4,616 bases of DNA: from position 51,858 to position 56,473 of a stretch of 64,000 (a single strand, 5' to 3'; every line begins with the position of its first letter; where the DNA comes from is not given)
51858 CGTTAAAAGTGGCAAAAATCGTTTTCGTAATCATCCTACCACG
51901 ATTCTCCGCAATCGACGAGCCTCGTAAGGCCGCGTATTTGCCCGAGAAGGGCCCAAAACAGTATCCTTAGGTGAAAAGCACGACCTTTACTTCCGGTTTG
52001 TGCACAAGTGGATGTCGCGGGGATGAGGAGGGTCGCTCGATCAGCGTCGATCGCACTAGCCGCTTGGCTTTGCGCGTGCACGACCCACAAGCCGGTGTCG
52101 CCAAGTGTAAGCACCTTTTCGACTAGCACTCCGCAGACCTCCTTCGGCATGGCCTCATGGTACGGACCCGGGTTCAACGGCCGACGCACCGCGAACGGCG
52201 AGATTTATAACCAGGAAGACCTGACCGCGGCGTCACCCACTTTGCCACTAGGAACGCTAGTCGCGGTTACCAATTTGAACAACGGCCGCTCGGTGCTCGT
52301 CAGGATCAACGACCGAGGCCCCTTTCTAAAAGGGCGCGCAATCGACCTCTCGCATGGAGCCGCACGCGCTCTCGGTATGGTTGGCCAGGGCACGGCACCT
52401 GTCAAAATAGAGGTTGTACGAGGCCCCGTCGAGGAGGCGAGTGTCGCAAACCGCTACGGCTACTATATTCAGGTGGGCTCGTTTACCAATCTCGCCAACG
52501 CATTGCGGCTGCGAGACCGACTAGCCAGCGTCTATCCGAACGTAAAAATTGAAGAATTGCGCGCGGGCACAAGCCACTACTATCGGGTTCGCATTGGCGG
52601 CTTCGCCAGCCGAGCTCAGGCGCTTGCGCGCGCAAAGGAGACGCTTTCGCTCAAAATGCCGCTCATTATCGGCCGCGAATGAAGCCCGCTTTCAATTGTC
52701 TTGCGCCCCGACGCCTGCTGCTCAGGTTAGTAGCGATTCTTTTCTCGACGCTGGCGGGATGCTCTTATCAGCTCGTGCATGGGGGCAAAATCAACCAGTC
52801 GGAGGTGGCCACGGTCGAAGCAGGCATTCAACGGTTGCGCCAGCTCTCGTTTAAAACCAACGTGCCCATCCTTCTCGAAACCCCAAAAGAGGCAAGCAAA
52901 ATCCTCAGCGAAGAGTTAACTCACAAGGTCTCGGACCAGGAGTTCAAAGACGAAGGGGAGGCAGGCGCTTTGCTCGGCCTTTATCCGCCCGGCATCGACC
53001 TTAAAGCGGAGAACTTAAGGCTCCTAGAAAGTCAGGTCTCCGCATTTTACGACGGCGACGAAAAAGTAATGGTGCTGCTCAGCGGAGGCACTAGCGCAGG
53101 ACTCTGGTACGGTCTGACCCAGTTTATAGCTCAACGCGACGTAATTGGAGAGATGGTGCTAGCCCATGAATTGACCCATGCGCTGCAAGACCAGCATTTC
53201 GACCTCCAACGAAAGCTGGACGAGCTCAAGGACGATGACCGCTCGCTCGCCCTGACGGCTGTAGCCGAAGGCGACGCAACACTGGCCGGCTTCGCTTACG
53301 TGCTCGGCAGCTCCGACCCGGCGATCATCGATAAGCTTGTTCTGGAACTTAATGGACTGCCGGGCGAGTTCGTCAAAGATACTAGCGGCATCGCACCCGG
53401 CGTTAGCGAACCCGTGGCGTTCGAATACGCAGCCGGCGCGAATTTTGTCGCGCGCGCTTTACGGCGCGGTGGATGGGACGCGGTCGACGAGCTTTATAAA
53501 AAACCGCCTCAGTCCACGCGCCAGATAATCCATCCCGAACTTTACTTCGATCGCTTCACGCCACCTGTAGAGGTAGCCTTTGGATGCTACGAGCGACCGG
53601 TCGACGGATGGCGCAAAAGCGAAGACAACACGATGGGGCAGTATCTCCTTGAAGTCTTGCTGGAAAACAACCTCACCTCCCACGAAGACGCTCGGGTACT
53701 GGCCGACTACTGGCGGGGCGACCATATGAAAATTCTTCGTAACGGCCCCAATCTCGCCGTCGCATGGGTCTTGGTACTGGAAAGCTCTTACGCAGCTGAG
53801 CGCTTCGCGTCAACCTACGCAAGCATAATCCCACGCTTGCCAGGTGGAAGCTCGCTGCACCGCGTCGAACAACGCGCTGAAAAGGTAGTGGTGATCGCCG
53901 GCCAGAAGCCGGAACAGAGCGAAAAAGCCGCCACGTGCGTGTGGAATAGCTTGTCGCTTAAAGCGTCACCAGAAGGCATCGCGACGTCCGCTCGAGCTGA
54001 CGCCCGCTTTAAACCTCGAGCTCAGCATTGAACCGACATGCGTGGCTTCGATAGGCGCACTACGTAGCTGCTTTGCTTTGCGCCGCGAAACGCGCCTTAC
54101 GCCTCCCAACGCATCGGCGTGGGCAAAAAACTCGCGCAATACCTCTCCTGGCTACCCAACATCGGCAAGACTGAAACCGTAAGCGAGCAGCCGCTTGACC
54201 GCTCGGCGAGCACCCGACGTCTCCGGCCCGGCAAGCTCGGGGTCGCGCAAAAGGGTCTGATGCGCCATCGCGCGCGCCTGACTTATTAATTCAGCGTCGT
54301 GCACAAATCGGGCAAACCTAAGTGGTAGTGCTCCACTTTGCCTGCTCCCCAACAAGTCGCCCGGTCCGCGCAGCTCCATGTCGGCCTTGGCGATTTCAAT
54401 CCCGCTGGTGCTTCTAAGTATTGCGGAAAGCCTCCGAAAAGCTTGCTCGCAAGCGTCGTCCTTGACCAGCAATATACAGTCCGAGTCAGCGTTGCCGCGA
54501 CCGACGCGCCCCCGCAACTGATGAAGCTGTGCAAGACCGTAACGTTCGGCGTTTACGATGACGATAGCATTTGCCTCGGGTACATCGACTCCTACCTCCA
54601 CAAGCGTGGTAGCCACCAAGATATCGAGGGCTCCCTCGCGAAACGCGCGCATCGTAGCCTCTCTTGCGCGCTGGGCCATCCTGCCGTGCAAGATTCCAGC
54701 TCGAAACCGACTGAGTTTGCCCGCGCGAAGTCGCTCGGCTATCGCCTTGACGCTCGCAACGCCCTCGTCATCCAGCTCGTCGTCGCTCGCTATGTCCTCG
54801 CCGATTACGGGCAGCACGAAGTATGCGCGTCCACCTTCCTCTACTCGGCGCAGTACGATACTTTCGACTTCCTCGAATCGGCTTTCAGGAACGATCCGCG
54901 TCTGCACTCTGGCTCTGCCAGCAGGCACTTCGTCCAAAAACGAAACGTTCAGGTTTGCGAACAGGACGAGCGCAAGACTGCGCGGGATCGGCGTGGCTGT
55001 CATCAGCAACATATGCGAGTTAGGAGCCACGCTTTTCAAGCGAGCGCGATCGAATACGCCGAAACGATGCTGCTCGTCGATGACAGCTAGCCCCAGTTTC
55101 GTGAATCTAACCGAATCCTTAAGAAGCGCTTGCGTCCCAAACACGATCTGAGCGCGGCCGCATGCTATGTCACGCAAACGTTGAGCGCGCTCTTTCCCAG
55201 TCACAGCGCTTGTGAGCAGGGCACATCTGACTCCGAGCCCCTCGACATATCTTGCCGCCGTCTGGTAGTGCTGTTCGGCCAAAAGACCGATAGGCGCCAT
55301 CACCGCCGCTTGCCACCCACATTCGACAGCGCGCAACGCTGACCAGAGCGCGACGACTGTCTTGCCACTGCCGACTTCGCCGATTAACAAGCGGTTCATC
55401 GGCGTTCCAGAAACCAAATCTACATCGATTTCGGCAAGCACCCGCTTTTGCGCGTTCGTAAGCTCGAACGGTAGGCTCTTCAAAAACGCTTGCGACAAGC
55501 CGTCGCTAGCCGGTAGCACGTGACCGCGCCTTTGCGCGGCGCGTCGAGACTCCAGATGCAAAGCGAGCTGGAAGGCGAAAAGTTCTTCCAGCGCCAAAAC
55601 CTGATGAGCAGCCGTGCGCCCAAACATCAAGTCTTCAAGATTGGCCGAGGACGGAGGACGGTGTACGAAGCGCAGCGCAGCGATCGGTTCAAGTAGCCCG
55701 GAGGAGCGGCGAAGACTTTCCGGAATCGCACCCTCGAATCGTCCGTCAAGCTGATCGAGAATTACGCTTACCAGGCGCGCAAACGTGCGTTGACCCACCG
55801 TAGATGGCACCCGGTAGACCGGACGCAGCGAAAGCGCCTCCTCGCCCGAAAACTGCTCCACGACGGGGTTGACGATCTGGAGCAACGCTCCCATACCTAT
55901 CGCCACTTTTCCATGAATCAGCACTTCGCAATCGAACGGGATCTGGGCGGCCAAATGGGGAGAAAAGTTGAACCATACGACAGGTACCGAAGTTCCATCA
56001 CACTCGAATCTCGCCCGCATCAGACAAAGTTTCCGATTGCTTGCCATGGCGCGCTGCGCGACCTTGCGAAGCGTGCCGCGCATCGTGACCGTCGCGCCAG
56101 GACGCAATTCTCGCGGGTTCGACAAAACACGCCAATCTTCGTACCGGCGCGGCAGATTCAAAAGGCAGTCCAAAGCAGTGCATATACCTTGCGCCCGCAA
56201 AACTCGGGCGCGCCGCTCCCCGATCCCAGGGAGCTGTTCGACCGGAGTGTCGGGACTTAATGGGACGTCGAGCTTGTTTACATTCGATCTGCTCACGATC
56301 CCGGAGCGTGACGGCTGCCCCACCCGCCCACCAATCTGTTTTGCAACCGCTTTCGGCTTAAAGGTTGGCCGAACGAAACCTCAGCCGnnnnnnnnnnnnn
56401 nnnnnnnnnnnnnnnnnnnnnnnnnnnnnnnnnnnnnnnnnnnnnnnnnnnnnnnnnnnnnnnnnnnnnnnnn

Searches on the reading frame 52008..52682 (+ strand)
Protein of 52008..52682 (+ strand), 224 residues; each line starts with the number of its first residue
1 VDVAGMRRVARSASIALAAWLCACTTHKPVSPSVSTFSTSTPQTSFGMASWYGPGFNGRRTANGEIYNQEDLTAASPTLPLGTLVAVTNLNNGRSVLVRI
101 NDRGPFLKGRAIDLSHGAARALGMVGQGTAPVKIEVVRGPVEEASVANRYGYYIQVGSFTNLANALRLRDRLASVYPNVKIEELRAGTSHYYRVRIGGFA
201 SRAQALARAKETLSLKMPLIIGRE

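Call 95: search_protein_families(library=pfam, max_evalue=0.00001, proteins=[window:52008-52682:+])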
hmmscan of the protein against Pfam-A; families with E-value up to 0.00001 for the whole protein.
window:52008-52682:+ (224 aa): 2 families
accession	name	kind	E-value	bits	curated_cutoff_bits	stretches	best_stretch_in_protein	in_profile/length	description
PF03330.24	DPBB_1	-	9.2e-26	90.3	28.8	1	46-134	3-83/83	Lytic transglycolase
PF05036.18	SPOR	-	6.7e-16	58.8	21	1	150-210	3-62/76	SPOR domain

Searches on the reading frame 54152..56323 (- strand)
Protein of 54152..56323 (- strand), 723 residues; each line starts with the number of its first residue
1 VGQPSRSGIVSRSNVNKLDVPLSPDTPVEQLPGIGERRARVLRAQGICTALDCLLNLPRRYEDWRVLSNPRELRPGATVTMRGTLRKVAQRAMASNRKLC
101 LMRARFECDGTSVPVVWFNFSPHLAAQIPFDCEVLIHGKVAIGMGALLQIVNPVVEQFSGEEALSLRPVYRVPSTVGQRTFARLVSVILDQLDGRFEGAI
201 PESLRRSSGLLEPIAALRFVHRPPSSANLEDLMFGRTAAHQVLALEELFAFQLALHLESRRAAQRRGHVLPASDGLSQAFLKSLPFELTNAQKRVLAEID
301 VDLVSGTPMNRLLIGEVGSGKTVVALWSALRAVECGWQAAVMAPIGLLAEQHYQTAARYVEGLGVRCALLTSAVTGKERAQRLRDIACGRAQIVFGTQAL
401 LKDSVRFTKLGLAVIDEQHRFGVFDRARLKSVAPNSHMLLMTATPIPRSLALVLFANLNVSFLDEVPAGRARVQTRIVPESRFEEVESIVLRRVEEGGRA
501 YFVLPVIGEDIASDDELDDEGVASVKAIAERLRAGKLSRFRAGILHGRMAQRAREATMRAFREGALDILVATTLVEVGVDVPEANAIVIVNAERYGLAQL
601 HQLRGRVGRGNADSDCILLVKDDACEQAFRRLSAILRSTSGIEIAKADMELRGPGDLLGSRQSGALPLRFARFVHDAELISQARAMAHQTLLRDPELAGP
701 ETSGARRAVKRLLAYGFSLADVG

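Call 95: search_protein_families(library=pfam, max_evalue=0.00001, proteins=[window:54152-56323:-])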
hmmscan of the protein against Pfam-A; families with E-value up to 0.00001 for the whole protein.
window:54152-56323:- (723 aa): 5 families
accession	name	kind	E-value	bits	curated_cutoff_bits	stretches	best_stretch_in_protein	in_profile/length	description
PF00270.35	DEAD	-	1.1e-20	74.5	26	1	291-450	3-164/167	DEAD/DEAH box helicase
PF00271.37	Helicase_C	-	9.2e-20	71.4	23.5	1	536-610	38-109/110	Helicase conserved C-terminal domain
PF17191.10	RecG_wedge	-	3e-14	53.3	23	1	33-186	7-156/162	RecG wedge domain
PF19833.4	RecG_dom3_C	-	6.3e-12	45.8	26.8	1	640-712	3-76/87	ATP-dependent DNA helicase RecG, domain 3, C-terminal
PF04851.21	ResIII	-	1.5e-06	28.6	22.5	1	287-445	3-162/164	Type III restriction enzyme, res subunit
